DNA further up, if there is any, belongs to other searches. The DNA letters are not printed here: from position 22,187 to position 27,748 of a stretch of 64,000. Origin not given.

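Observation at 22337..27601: GT-C-like membrane domain fused to a six-blade NHL beta-propeller and an extra C-terminal domain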

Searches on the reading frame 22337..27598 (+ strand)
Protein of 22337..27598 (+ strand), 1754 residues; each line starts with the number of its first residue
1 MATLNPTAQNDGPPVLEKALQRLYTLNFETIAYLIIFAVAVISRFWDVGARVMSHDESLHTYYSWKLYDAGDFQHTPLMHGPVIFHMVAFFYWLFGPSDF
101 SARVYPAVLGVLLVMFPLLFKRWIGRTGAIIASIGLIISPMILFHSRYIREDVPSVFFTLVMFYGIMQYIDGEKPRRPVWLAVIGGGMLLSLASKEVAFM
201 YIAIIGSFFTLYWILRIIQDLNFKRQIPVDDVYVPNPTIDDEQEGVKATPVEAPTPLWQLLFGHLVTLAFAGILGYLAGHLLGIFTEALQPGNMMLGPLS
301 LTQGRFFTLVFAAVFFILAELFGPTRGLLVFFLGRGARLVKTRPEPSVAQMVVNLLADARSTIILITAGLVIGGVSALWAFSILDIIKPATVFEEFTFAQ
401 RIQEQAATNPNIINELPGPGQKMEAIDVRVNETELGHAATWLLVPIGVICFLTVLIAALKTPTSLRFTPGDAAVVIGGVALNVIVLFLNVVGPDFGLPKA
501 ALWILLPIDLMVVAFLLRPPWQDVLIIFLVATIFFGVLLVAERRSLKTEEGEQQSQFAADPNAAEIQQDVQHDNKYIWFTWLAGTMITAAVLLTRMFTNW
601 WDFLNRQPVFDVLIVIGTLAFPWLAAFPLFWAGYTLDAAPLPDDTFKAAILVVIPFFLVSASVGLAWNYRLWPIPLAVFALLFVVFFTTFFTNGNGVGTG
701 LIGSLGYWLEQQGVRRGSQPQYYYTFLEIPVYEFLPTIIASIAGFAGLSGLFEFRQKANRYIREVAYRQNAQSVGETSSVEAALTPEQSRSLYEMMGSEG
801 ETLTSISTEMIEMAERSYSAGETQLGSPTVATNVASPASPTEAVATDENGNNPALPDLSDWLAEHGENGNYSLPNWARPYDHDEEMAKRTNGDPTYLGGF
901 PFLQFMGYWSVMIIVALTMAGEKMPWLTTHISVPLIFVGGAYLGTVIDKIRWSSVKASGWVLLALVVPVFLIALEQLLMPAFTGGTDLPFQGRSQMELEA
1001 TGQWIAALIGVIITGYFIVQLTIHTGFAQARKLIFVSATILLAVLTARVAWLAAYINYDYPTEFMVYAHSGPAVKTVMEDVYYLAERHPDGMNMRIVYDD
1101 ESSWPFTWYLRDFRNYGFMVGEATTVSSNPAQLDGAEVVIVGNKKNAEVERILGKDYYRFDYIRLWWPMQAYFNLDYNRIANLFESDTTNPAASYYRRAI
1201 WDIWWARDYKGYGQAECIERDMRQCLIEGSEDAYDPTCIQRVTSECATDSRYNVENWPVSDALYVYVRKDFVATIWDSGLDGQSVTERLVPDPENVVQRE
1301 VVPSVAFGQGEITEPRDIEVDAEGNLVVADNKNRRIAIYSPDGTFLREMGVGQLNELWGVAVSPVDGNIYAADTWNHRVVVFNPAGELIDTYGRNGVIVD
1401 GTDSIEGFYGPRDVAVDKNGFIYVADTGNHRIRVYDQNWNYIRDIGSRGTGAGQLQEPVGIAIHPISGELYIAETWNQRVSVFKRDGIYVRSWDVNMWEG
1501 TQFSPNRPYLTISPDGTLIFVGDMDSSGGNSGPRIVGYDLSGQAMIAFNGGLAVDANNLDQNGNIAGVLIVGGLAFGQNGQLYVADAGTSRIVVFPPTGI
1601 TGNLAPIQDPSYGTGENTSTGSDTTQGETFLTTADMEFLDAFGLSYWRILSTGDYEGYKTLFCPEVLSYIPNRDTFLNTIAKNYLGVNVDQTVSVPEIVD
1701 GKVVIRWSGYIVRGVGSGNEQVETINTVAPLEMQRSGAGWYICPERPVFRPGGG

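Call 4: search_protein_families(library=pfam, proteins=[window:22337-27598:+], max_evalue=1)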
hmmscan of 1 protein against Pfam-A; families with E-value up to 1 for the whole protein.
window:22337-27598:+ (1754 aa): 10 families
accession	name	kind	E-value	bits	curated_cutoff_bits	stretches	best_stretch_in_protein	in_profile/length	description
PF01436.27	NHL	-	3.1e-35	118.9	20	5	1408-1435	1-28/28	NHL repeat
PF08450.18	SGL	-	1.2e-08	35.3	26.3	2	1359-1441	138-216/246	SMP-30/Gluconolactonase/LRE-like region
PF13231.12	PMT_2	-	1.2e-07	32.5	26.1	1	80-208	2-128/160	Dolichyl-phosphate-mannose-protein mannosyltransferase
PF02366.24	PMT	-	2.5e-07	30.9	22.7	1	94-221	77-209/245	Dolichyl-phosphate-mannose-protein mannosyltransferase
PF17170.10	DUF5128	-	1e-05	25.3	22.9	1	1419-1489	53-124/321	6-bladed beta-propeller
PF25021.1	TEN_NHL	-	0.0013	18.2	27.1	1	1408-1438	141-169/357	Teneurin NHL domain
PF22701.2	Mala_s_1-like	-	0.0028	17.9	27.5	0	1314-1387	89-161/195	Mal s 1 allergenic protein-like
PF20067.5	SSL_N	-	0.014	15.7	18.9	0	1409-1426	21-38/46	Strictosidine synthase-like, N-terminal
PF06739.17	SBBP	-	0.058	13.8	20.5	1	1411-1425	15-29/38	Beta-propeller repeat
PF03022.22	MRJP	-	0.066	13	19.8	0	1417-1438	73-96/288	Major royal jelly protein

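Call 5: search_protein_families(library=ncbifam, proteins=[window:22337-27598:+], max_evalue=1)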
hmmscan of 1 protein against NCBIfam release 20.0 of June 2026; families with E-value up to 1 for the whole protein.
window:22337-27598:+ (1754 aa): 4 families
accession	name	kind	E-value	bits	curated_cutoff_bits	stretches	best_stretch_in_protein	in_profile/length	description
TIGR03663.1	TIGR03663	subfamily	2.3e-60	204.9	126.25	2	32-216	3-184/435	flippase activity-associated protein Agl23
NF035926.1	scyF_NHL_VPEP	equivalog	1.4e-38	133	350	3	1349-1490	96-233/376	scytonemin biosynthesis PEP-CTERM protein ScyF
NF033206.1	ScyE_fam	subfamily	1.2e-07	31.6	80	2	1406-1475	250-320/333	ScyD/ScyE family protein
NF047780.1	LIC12708_fam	subfamily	0.055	12.3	150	1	1365-1438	65-149/391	LIC_12708 family protein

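Call 9: find_homologous_proteins(query=window:22337-27598:+)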
Query window:22337-27598:+ (1754 aa): 1300 proteins with E <= 0.001 among 8000 candidates; the best 120 are listed.
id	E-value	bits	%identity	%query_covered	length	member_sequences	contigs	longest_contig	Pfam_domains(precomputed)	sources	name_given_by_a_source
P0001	0.0e+0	3924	96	100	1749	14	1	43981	PF02366.25,PF01436.28,PF08450.19,PF13231.13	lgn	-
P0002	0.0e+0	3636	88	100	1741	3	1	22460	PF02366.25,PF01436.28,PF08450.19,PF13231.13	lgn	-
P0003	0.0e+0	3382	82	100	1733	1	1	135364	PF02366.25,PF01436.28,PF08450.19,PF13231.13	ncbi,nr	ncbi:MAG: TIGR03663 family protein [Chloroflexi bacterium]|nr:TIGR03663 family protein [Chloroflexot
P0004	0.0e+0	3084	74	100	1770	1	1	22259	PF02366.25,PF01436.28,PF08450.19,PF13231.13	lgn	-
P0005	0.0e+0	1782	48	100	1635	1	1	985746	PF02366.25,PF17170.11,PF01436.28,PF25021.2,PF06739.18,PF08450.19,PF13231.13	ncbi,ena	-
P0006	0.0e+0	1753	52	50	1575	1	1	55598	PF02366.25,PF01436.28,PF08450.19,PF13231.13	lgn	-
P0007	0.0e+0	1751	48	100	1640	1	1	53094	PF02366.25,PF01436.28,PF25021.2,PF08450.19,PF13231.13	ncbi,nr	ncbi:MAG: TIGR03663 family protein [Chloroflexi bacterium]|nr:TIGR03663 family protein [Chloroflexot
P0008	0.0e+0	1721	45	100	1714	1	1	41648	PF17170.11,PF01436.28,PF08450.19,PF13231.13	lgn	-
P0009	0.0e+0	1707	47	100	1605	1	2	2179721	PF01436.28,PF25021.2,PF08450.19,PF13231.13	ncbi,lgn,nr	ncbi:MAG: TIGR03663 family protein [Anaerolineales bacterium]|nr:TIGR03663 family protein [Anaerolin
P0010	0.0e+0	1699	48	100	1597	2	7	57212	PF01436.28,PF25021.2,PF08450.19,PF13231.13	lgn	-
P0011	0.0e+0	1696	45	100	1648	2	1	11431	PF02366.25,PF01436.28,PF25021.2,PF08450.19,PF13231.13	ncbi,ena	-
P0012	0.0e+0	1665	45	100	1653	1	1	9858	PF01436.28,PF25021.2,PF08450.19,PF13231.13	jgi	jgi:predicted membrane-bound mannosyltransferase/DNA-binding beta-propeller fold protein YncE/Ca2+/N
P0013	0.0e+0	1663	46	100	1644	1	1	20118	PF02366.25,PF01436.28,PF25021.2,PF08450.19,PF13231.13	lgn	-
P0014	0.0e+0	1637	45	100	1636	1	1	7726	PF01436.28,PF25021.2,PF08450.19,PF13231.13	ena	-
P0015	0.0e+0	1611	42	86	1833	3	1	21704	PF17170.11,PF01436.28,PF08450.19,PF13231.13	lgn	-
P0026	0.0e+0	1397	43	73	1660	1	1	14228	PF17170.11,PF01436.28,PF25021.2,PF08450.19,PF13231.13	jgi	jgi:uncharacterized protein (TIGR03663 family)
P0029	0.0e+0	1379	45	62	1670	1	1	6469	PF02366.25,PF24684.2,PF01436.28,PF25021.2,PF08450.19,PF13231.13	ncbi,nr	ncbi:MAG: TIGR03663 family protein [Anaerolineae bacterium]|nr:TIGR03663 family protein [Anaerolinea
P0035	0.0e+0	1310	40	76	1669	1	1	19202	PF17170.11,PF13449.13,PF01436.28,PF25021.2,PF08450.19,PF13231.13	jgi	jgi:uncharacterized protein (TIGR03663 family)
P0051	0.0e+0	1262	41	90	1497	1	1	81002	PF02366.25,PF01436.28,PF25021.2,PF08450.19,PF13231.13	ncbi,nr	ncbi:MAG: TIGR03663 family protein [Anaerolineae bacterium]|nr:TIGR03663 family protein [Anaerolinea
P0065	0.0e+0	1233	45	43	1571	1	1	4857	PF02366.25,PF01436.28,PF25021.2,PF08450.19,PF13231.13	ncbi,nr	ncbi:MAG: TIGR03663 family protein, partial [Anaerolineae bacterium]|nr:TIGR03663 family protein [An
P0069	0.0e+0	1218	43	61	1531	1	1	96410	PF02366.25,PF01436.28,PF25021.2,PF08450.19,PF13231.13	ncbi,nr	ncbi:MAG: TIGR03663 family protein [Anaerolineae bacterium]|nr:TIGR03663 family protein [Anaerolinea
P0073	0.0e+0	1207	41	92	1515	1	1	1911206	PF02366.25,PF24684.2,PF01436.28,PF25021.2,PF08450.19,PF13231.13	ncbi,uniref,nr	ncbi:flippase activity-associated protein Agl23 [Aggregatilinea lenta]|uniref:flippase activity-asso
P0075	0.0e+0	1194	39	74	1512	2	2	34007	PF02366.25,PF01436.28,PF25021.2,PF08450.19,PF13231.13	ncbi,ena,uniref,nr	ncbi:MAG TPA: TIGR03663 family protein [Aggregatilinea sp.]|uniref:flippase activity-associated prot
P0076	0.0e+0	1193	41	92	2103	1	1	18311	PF02366.25,PF03781.23,PF24684.2,PF01436.28,PF25021.2,PF08450.19,PF13231.13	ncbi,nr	ncbi:MAG: TIGR03663 family protein [Chloroflexi bacterium]|nr:TIGR03663 family protein [Chloroflexot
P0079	0.0e+0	1099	45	50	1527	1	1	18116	PF01436.28,PF13231.13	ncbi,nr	ncbi:MAG: TIGR03663 family protein [Anaerolineae bacterium]|nr:TIGR03663 family protein [Anaerolinea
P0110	1.0e-269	916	39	40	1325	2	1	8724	PF02366.25,PF17170.11,PF13449.13,PF01436.28,PF25021.2,PF08450.19,PF13231.13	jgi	jgi:uncharacterized protein (TIGR03663 family)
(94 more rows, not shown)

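Call 29: search_solved_structures(query=window:22337-27598:+, max_evalue=1)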
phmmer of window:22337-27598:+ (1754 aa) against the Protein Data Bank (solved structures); distinct sequences matched with E-value up to 1: 65 (the best 60 are shown).
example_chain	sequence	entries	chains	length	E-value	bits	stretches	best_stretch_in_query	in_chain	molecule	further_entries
7qrx_A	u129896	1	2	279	1.4e-37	131.6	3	1309-1463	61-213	E3 ubiquitin-protein ligase TRIM71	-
9jur_A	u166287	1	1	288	1.5e-37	131.5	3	1309-1463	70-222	E3 ubiquitin-protein ligase TRIM71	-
6fpt_A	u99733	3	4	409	4.3e-37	130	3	1309-1463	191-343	E3 ubiquitin-protein ligase TRIM71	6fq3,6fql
6d69_A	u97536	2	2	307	4.4e-37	130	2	1309-1463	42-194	NHL Repeat Region of D. melanogaster Thin | Thin, isoform D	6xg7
8j72_A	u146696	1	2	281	4.5e-37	130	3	1309-1463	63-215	E3 ubiquitin-protein ligase TRIM71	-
7qrw_A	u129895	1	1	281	3.2e-31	110.5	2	1309-1490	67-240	Isoform 4 of Tripartite motif-containing protein 3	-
7qrv_A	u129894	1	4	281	5.6e-31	109.8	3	1324-1490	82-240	Tripartite motif-containing protein 2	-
7b96_A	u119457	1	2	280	6.2e-31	109.6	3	1324-1490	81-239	Isoform 2 of Tripartite motif-containing protein 2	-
7b2r_A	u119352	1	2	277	1.3e-30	108.6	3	1324-1490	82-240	Tripartite motif-containing protein 2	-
5ex7_A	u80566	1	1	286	5.7e-17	63.3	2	1321-1492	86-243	Brain tumor protein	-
4zlr_A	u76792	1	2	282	2.2e-16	61.4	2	1309-1446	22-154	Brain tumor protein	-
1q7f_A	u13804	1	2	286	1.3e-15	58.8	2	1309-1446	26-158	brain tumor CG10719-PA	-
6g7w_A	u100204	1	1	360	8.1e-12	46.2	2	1360-1450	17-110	NHL repeat-containing protein 2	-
6gc1_A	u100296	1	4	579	4.2e-11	43.8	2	1360-1450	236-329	NHL repeat-containing protein 2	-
7djl_C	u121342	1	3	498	1e-10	42.5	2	1364-1439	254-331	Protein SUPPRESSOR OF QUENCHING 1, chloroplastic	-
1rwi_B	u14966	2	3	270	7.8e-06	26.4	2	1312-1432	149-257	Serine/threonine-protein kinase pknD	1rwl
3fvz_A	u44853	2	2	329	0.00045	20.5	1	1358-1487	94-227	Peptidyl-glycine alpha-amidating monooxygenase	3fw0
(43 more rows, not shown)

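Call 31: find_encoding_contigs(protein=P0073, flank=10000, max_places=2)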
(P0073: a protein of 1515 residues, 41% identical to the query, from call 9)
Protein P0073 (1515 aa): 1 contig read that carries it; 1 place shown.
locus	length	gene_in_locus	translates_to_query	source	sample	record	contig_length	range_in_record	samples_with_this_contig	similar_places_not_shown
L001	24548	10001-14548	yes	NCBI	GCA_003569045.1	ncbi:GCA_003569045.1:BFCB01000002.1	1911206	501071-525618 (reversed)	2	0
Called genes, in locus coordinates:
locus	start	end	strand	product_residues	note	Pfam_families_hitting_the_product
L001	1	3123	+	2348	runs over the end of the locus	PF10060:DUF2298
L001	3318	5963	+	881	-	PF10060:DUF2298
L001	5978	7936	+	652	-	PF13231:PMT_2 (weak)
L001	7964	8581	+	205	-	PF07638:Sigma70_ECF, PF04542:Sigma70_r2, PF08281:Sigma70_r4_2, PF04545:Sigma70_r4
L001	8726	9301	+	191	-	PF13490:zf-HC2 (weak)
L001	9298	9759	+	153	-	PF00583:Acetyltransf_1, PF13673:Acetyltransf_10, PF13508:Acetyltransf_7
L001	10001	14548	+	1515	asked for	PF02366:PMT, PF13231:PMT_2, PF01436:NHL (weak), PF08450:SGL (faint), PF24684:Vgb_lyase (faint), PF25021:TEN_NHL (faint), PF01436:NHL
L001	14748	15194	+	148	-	PF10604:Polyketide_cyc2 (weak), PF08327:AHSA1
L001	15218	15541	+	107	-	PF12840:HTH_20, PF01022:HTH_5 (weak), PF12802:MarR_2 (faint)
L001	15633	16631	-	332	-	PF00044:Gp_dh_N, PF02800:Gp_dh_C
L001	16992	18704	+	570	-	PF00587:tRNA-synt_2b, PF04073:tRNA_edit, PF03129:HGTP_anticodon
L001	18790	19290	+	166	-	PF12867:DinB_2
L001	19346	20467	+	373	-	PF00155:Aminotran_1_2, PF00266:Aminotran_5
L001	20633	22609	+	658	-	PF08529:NusA_N, PF00575:S1, PF13184:KH_NusA_1st, PF26594:KH_NusA_2nd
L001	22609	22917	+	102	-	PF04296:YlxR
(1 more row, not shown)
